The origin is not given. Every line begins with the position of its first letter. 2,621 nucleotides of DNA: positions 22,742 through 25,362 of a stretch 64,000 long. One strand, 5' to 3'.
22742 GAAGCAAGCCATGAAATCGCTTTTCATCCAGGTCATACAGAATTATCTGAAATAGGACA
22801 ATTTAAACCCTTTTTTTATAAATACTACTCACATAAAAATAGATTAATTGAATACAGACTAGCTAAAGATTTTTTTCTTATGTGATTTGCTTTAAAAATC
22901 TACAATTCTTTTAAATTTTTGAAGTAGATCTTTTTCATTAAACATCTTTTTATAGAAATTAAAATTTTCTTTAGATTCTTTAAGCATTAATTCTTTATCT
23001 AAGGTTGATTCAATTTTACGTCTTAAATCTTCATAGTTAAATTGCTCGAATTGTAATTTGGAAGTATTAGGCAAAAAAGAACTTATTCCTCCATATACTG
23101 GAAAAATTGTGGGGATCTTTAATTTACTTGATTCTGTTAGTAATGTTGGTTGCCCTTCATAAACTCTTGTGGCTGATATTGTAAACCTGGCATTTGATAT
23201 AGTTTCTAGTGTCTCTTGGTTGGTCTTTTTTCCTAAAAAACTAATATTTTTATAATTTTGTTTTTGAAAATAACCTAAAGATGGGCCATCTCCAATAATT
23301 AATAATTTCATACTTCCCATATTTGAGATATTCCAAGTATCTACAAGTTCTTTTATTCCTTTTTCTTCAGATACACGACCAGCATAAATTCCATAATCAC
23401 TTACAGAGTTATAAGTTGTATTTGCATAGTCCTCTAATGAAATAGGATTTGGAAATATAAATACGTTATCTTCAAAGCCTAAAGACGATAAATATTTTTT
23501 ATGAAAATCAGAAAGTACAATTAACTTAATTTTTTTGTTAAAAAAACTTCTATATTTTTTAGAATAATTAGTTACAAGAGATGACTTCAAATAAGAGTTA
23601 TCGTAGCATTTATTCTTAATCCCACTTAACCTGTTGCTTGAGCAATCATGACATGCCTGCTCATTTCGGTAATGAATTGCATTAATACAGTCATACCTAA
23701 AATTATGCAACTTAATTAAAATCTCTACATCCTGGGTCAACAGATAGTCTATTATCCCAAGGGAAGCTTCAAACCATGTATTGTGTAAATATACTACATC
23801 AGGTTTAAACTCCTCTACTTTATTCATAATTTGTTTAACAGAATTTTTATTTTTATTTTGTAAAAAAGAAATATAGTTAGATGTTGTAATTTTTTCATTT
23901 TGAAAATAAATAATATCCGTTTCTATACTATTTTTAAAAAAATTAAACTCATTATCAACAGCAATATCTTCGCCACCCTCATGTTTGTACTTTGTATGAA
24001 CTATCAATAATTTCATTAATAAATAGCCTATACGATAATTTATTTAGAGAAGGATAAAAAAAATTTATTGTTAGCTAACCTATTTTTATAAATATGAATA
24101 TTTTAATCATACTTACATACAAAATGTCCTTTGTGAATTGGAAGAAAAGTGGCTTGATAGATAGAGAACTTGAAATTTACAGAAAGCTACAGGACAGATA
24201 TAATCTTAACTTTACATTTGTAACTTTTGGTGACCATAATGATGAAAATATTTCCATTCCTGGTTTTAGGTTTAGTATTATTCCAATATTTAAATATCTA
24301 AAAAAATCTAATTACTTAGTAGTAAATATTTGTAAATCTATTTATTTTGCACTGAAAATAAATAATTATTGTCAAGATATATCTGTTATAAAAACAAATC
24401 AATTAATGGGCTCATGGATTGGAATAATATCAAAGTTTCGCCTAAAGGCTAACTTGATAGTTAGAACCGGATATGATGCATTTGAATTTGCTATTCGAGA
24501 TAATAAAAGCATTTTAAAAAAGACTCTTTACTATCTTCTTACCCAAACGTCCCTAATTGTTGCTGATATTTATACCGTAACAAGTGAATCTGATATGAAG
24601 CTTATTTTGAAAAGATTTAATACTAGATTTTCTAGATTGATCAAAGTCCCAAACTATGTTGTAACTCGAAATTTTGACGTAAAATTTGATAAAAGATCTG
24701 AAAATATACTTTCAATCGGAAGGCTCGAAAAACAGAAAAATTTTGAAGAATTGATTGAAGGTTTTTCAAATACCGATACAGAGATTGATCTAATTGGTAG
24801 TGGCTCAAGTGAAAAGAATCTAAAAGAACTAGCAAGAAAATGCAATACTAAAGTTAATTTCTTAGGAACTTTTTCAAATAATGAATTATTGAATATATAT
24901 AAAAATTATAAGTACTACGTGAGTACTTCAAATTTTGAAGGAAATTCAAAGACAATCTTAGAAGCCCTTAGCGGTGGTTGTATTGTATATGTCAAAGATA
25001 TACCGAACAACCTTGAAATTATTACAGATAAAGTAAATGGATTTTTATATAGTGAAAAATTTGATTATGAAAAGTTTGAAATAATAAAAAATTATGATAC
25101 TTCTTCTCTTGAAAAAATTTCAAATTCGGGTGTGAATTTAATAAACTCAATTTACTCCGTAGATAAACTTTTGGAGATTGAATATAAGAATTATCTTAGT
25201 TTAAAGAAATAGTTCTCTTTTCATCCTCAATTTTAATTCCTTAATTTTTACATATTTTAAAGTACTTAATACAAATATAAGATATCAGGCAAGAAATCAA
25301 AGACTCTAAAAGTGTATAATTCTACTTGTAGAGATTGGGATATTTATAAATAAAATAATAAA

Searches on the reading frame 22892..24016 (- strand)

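Call 72: search_protein_families(library=pfam, proteins=[window:22892-24016:-], max_evalue=0.01)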
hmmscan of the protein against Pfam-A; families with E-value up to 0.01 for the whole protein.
window:22892-24016:- (374 aa): 2 families
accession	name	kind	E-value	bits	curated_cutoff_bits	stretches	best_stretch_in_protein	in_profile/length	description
PF00534.26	Glycos_transf_1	-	1.1e-10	41.7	26.4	1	210-350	19-167/172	Glycosyl transferases group 1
PF13439.12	Glyco_transf_4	-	0.0018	18.8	28.5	1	60-195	61-169/170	Glycosyltransferase Family 4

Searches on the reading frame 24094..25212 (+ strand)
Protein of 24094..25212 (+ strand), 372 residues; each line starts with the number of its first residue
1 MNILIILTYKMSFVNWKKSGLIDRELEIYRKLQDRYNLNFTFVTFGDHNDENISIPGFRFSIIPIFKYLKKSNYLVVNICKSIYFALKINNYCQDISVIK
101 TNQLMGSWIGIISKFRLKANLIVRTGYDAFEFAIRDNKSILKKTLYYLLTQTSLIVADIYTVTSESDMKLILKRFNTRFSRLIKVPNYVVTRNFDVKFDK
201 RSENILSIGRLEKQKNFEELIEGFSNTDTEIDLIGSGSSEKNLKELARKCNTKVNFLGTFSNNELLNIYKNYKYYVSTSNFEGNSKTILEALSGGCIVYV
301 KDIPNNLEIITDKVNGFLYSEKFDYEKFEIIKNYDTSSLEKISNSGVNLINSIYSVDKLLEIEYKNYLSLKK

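Call 72: search_protein_families(library=pfam, proteins=[window:24094-25212:+], max_evalue=0.01)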
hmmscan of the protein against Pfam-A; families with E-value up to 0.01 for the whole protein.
window:24094-25212:+ (372 aa): 2 families
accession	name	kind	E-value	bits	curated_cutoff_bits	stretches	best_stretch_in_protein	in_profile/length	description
PF00534.26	Glycos_transf_1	-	3e-21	76.1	26.4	1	196-328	9-148/172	Glycosyl transferases group 1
PF13692.12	Glyco_trans_1_4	-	5.8e-14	53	27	1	204-321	3-126/142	Glycosyl transferases group 1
